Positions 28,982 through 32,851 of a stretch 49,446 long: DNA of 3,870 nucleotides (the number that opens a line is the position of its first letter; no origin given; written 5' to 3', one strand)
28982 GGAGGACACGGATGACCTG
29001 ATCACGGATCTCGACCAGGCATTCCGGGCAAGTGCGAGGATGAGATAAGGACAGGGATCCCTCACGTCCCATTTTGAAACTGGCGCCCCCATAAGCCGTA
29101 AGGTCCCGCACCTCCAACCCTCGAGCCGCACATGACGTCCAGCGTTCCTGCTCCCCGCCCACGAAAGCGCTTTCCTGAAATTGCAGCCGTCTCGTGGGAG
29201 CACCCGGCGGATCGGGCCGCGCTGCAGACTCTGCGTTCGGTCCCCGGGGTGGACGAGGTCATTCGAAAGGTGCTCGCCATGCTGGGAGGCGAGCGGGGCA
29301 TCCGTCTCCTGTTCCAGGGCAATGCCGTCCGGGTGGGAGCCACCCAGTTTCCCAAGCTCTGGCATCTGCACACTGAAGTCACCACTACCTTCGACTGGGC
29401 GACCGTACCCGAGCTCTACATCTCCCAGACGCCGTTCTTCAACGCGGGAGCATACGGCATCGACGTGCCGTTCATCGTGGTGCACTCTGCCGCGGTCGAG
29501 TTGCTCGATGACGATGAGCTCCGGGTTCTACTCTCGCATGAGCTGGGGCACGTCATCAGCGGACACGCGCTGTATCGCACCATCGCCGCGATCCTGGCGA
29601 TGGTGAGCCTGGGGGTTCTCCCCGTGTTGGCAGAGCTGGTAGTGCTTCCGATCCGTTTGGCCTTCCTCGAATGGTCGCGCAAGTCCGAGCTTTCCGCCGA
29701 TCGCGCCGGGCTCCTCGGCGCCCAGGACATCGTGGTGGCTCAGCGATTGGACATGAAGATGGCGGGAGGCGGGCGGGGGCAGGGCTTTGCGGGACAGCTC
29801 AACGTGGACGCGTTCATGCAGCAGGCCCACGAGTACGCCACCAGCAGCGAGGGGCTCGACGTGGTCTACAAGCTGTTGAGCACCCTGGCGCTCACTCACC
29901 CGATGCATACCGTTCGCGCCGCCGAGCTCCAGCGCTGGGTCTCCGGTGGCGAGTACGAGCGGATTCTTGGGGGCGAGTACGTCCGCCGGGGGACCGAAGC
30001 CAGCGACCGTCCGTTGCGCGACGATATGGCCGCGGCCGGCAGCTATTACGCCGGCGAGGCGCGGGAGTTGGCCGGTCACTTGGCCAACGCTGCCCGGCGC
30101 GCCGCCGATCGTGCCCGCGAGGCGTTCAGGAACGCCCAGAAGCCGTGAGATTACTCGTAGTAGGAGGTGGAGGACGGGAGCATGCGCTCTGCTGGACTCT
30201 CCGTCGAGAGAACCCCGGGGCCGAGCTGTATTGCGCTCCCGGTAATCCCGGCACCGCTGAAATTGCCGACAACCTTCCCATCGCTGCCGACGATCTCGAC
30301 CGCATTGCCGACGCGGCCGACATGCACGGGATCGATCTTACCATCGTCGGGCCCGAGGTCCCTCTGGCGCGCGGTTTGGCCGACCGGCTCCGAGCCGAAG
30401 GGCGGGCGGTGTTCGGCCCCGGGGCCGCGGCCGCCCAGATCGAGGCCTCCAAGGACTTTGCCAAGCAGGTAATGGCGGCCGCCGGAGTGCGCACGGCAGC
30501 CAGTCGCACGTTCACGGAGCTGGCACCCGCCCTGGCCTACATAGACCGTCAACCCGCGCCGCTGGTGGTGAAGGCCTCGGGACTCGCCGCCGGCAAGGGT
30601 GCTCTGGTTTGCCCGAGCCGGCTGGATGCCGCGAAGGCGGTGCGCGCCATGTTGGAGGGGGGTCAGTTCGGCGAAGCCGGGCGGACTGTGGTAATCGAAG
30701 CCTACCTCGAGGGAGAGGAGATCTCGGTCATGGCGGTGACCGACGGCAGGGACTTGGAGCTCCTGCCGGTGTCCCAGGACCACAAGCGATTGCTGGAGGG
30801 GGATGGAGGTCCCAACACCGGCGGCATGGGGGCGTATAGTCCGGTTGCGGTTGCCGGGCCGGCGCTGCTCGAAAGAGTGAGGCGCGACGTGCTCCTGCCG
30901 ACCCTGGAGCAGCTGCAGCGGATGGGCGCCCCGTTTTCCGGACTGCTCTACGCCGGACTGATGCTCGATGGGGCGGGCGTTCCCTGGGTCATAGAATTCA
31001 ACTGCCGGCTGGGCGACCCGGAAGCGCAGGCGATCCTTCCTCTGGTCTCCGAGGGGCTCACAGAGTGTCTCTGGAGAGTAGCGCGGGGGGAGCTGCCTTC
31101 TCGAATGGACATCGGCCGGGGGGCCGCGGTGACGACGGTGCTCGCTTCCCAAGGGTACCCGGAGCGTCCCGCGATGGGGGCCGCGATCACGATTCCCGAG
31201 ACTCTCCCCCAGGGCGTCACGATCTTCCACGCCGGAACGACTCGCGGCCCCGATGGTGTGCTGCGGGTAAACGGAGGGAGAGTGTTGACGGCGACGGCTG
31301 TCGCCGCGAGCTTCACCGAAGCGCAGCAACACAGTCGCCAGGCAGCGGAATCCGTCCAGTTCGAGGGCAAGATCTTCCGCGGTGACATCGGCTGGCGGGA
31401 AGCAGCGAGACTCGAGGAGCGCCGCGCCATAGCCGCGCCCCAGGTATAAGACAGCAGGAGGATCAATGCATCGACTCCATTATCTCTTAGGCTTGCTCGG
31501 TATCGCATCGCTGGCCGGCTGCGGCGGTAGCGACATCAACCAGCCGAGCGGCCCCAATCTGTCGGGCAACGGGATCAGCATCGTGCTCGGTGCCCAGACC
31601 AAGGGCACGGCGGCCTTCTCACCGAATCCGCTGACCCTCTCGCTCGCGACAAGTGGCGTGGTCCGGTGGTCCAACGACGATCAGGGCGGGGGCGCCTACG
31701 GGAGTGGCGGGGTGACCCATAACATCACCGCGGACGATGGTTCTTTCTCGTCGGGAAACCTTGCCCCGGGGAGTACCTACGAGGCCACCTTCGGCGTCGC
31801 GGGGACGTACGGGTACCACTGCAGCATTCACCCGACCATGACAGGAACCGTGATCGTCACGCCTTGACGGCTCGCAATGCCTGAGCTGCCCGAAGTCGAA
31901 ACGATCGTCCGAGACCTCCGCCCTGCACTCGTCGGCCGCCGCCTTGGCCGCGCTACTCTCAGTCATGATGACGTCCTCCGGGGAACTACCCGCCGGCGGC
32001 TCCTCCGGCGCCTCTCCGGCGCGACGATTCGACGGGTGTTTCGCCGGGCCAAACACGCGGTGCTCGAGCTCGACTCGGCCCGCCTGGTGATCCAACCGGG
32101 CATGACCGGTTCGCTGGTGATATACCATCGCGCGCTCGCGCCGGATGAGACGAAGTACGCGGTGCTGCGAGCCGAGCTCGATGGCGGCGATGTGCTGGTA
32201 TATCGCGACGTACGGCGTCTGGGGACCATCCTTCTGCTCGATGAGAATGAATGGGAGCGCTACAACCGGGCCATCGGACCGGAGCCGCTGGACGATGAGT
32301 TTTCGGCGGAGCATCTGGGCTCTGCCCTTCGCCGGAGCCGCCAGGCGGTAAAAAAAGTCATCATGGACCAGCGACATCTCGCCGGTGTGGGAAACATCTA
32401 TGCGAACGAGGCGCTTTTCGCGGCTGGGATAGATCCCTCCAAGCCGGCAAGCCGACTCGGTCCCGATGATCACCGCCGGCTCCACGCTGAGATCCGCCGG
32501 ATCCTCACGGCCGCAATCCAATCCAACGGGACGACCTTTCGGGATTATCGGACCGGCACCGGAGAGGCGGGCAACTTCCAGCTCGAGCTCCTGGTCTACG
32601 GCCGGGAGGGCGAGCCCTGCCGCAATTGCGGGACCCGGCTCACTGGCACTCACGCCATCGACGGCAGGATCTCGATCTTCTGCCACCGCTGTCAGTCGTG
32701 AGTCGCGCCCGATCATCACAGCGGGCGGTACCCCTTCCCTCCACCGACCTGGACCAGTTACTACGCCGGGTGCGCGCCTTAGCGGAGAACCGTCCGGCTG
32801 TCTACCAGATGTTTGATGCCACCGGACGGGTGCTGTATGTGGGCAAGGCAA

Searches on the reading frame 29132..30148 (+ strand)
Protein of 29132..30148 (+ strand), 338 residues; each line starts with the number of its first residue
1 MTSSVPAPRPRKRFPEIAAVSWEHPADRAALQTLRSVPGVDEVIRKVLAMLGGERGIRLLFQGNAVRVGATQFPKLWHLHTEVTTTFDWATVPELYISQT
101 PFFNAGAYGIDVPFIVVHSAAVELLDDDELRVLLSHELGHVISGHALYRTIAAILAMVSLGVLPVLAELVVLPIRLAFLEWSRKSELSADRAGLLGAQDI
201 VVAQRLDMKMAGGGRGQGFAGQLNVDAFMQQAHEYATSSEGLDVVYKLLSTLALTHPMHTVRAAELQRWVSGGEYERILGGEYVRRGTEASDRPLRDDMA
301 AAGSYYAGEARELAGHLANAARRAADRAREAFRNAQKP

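Call 51: search_protein_families(library=pfam, proteins=[window:29132-30148:+], max_evalue=0.0001)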
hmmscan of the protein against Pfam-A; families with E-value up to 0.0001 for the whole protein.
window:29132-30148:+ (338 aa): 1 family
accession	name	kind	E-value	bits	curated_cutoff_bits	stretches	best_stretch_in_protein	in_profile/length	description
PF01435.24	Peptidase_M48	-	2.5e-18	67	20.3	1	94-269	26-185/186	Peptidase family M48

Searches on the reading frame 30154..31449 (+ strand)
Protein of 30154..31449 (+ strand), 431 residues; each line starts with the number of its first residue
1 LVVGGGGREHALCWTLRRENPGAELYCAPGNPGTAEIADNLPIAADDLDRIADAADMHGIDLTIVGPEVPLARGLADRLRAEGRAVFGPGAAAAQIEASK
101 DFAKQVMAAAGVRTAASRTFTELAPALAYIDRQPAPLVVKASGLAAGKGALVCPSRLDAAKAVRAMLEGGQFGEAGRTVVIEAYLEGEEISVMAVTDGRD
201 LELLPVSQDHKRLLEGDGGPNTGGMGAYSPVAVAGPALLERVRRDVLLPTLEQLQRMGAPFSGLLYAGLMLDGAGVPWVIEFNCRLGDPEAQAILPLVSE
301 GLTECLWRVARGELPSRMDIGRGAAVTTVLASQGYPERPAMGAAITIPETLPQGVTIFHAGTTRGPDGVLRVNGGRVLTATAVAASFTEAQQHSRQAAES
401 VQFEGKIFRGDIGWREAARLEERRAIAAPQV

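Call 51: search_protein_families(library=pfam, proteins=[window:30154-31449:+], max_evalue=0.0001)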
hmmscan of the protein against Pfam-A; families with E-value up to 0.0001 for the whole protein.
window:30154-31449:+ (431 aa): 3 families
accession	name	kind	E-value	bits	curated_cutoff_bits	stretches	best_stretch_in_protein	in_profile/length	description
PF01071.24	GARS_A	-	1.1e-69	234.7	27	1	98-291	1-194/194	Phosphoribosylglycinamide synthetase, ATP-grasp (A) domain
PF02844.21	GARS_N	-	3.1e-32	111.7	29.5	1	1-97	4-100/100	Phosphoribosylglycinamide synthetase, N domain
PF02843.22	GARS_C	-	1.4e-24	86.7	34.8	1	325-415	1-92/92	Phosphoribosylglycinamide synthetase, C domain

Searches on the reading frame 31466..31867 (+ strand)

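Call 51: search_protein_families(library=pfam, proteins=[window:31466-31867:+], max_evalue=0.0001)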
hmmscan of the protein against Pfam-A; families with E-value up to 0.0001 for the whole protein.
window:31466-31867:+ (133 aa): 2 families
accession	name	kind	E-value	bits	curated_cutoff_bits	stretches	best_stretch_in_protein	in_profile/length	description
PF00127.26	Copper-bind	-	2.2e-06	28.4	21.2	1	81-131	44-98/99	Copper binding proteins, plastocyanin/azurin family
PF13473.12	Cupredoxin_1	-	1.1e-05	25.8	27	1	50-131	31-104/104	Cupredoxin-like domain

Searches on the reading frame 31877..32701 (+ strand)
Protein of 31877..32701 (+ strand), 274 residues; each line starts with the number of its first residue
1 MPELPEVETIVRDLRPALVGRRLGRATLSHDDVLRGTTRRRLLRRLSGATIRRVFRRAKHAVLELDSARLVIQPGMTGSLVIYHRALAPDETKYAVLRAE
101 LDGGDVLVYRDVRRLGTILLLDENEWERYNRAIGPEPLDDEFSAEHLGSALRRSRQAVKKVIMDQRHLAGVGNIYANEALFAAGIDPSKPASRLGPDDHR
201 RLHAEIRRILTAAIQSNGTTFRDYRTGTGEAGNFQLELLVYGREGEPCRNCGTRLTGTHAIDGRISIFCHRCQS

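Call 51: search_protein_families(library=pfam, proteins=[window:31877-32701:+], max_evalue=0.0001)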
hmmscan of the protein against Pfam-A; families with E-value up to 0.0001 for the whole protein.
window:31877-32701:+ (274 aa): 3 families
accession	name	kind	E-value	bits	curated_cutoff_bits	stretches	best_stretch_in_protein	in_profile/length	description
PF06831.19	H2TH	-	2.8e-27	95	34.7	1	133-222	1-90/93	Formamidopyrimidine-DNA glycosylase H2TH domain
PF01149.29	Fapy_DNA_glyco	-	3.2e-27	95.9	25.5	1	1-118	1-117/117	Formamidopyrimidine-DNA glycosylase N-terminal domain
PF05833.16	NFACT_N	-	1.7e-05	24.2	31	1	123-220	156-250/456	NFACT N-terminal and middle domains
